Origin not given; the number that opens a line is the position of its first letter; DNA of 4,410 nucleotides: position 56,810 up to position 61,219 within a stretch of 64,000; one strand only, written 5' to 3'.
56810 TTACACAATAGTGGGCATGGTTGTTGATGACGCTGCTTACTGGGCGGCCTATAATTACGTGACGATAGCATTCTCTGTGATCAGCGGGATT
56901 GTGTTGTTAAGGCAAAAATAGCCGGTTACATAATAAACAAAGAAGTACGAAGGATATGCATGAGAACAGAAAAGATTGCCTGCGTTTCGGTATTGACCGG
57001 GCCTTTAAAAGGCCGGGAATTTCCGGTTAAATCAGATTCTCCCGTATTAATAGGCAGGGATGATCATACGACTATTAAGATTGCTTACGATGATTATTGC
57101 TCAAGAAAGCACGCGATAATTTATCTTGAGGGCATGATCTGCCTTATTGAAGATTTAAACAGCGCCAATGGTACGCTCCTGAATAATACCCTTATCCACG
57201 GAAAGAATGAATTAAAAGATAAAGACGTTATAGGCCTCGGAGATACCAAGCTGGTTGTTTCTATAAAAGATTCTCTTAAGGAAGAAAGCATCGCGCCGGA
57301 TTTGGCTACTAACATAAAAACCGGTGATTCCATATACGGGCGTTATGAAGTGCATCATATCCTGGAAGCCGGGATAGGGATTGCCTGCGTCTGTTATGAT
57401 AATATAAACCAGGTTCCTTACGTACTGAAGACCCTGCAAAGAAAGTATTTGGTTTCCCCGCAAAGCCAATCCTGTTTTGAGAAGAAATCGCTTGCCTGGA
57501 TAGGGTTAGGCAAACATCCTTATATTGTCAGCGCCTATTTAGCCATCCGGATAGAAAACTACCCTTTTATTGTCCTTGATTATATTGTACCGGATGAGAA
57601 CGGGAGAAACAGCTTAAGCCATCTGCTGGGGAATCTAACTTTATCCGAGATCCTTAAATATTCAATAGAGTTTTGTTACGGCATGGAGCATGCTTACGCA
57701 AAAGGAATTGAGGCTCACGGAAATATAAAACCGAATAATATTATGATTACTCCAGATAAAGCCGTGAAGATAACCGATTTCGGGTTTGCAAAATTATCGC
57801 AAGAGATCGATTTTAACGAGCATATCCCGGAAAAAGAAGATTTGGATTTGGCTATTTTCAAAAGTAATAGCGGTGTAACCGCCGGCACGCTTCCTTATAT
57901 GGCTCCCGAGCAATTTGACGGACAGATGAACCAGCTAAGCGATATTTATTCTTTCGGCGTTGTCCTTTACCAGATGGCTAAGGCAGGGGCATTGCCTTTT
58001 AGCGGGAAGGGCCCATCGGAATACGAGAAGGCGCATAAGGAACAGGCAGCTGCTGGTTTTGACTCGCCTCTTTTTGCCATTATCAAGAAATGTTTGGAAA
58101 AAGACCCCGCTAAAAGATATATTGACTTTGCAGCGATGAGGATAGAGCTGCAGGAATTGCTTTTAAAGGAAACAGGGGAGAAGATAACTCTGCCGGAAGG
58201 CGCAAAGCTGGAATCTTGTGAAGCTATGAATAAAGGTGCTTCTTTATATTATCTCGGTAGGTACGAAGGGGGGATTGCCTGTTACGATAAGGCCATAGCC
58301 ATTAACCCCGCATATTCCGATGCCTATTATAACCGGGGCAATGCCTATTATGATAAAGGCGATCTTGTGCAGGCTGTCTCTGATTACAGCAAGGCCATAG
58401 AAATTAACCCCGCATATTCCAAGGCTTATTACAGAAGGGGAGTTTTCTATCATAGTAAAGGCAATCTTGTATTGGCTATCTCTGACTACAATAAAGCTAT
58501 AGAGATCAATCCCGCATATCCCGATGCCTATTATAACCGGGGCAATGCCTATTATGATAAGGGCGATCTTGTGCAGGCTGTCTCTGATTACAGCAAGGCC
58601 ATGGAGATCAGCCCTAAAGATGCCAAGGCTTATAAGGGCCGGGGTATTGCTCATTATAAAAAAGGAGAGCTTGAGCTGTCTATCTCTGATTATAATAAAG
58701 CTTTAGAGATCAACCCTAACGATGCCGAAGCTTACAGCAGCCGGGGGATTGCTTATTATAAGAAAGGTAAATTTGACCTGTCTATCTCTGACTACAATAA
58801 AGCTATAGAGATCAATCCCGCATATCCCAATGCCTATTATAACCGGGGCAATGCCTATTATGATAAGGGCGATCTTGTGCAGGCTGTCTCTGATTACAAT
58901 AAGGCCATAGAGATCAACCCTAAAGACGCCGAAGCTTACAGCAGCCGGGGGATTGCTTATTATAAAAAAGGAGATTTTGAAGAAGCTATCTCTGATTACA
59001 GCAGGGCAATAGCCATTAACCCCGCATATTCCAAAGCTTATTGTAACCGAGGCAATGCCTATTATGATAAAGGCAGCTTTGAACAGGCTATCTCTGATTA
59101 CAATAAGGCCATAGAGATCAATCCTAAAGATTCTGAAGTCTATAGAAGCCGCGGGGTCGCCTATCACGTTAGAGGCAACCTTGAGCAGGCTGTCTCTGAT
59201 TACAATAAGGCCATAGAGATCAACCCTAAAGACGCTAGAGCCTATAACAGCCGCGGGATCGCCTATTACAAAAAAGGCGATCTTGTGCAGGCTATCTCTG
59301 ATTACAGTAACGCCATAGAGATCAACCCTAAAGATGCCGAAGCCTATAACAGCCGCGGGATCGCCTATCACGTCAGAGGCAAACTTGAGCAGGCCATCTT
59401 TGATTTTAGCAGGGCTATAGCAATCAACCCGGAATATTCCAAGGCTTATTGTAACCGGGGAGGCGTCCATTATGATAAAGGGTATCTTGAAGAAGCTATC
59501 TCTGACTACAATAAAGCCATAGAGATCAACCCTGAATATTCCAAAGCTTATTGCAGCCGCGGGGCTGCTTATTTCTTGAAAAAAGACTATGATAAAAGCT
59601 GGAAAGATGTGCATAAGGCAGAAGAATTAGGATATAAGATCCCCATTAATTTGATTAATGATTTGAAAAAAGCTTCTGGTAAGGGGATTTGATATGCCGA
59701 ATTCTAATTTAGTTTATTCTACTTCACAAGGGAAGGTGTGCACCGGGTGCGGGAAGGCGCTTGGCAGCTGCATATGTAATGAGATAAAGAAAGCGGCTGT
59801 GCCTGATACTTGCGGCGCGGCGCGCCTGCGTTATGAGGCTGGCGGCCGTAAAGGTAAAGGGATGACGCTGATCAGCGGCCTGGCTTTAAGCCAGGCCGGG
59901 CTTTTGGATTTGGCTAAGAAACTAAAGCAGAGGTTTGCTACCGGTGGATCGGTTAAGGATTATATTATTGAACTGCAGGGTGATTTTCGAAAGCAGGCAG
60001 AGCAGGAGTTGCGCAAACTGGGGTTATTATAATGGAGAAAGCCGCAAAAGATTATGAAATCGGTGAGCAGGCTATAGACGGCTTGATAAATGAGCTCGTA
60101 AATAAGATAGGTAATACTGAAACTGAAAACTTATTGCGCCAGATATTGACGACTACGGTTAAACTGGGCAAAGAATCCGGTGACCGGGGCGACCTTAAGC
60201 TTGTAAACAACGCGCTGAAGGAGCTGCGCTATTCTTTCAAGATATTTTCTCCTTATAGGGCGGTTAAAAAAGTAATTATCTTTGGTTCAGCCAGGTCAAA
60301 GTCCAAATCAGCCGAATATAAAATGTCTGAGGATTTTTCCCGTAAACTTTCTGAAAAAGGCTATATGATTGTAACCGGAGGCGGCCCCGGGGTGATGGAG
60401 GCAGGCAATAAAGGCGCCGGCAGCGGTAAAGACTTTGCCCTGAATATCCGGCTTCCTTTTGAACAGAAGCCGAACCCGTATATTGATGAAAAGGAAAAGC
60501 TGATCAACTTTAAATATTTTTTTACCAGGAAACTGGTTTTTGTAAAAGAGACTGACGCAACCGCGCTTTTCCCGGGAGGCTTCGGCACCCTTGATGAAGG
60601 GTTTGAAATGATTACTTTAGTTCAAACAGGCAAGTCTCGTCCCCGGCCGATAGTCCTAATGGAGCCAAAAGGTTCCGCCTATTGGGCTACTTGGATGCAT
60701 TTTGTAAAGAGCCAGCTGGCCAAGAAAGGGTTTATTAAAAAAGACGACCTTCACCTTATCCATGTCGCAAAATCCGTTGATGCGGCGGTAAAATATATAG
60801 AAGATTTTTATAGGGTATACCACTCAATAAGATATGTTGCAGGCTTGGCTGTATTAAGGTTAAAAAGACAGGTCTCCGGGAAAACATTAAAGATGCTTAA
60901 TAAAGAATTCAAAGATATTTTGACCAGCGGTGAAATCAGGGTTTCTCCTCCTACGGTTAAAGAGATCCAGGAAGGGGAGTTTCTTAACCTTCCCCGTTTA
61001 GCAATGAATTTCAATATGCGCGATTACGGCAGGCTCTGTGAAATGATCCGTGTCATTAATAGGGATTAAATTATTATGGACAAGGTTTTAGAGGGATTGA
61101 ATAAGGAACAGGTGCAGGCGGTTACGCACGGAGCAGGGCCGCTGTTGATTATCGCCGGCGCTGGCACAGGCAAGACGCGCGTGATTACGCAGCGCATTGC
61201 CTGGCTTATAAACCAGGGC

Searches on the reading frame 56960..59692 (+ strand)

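Call 20: search_protein_families(library=pfam, proteins=[window:56960-59692:+], max_evalue=0.00001)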
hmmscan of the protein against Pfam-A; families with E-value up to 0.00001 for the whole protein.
window:56960-59692:+ (910 aa): 31 families (the best 25 are shown)
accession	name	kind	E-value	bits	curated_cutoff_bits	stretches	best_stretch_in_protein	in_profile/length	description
PF00515.34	TPR_1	-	7.7e-138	443.8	27.8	12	692-724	2-34/34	Tetratricopeptide repeat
PF13414.12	TPR_11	-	2.8e-126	411.4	26.8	13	630-671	1-42/42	TPR repeat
PF07719.23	TPR_2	-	9.5e-108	344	27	9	657-689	1-33/34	Tetratricopeptide repeat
PF13431.12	TPR_17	-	9.1e-86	275.5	24.4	6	441-473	1-33/34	Tetratricopeptide repeat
PF13181.12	TPR_8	-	1.9e-79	255.6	25.7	4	692-724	2-34/34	Tetratricopeptide repeat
PF13432.12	TPR_16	-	4.5e-61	203.2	32.7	6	627-689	1-63/65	Tetratricopeptide repeat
PF13424.12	TPR_12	-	1.6e-50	169.6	30.1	4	624-686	4-74/77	Tetratricopeptide repeat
PF13371.12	TPR_9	-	3.2e-44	149.3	35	1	700-761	4-65/73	Tetratricopeptide repeat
PF13428.12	TPR_14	-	6.6e-38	125.7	23.5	0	623-660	1-38/44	Tetratricopeptide repeat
PF14559.12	TPR_19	-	3.8e-35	120.5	25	1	669-728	3-62/68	Tetratricopeptide repeat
PF00069.31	Pkinase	-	1.3e-23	84.2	31.7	1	142-387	15-252/263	Protein kinase domain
PF25575.1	TPR_BSK1_C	-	2.6e-23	82.6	42.2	0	459-525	48-115/118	Serine/threonine-protein kinase BSK1-like, TPR repeats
PF13174.12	TPR_6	-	2.9e-22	78.2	26.3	0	625-655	2-32/33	Tetratricopeptide repeat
PF07714.23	PK_Tyr_Ser-Thr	-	4e-21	75.9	23.1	1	150-387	27-249/258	Protein tyrosine and serine/threonine kinase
PF10516.15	SHNi-TPR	-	2.7e-16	59.2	21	0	707-720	17-30/38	SHNi-TPR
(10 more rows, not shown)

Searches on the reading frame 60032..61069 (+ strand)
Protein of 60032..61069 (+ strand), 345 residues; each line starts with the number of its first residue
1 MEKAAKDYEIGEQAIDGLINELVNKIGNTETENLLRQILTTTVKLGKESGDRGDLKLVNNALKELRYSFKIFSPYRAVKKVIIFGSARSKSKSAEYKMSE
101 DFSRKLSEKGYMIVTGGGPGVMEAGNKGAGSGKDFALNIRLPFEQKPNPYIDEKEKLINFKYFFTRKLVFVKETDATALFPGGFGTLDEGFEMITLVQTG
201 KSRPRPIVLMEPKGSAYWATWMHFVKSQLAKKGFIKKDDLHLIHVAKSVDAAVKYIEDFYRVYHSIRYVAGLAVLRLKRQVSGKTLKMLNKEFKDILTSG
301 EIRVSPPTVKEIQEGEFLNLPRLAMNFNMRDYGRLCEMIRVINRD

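Call 20: search_protein_families(library=pfam, proteins=[window:60032-61069:+], max_evalue=0.00001)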
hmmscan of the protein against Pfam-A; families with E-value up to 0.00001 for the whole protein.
window:60032-61069:+ (345 aa): 2 families
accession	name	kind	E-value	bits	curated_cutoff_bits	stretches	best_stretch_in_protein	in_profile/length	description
PF03641.19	Lysine_decarbox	-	3.9e-27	95.5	27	1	122-255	1-130/131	Possible lysine decarboxylase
PF18306.6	LDcluster4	-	2.5e-08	34.1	26.3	1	80-189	3-109/151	SLOG cluster4 family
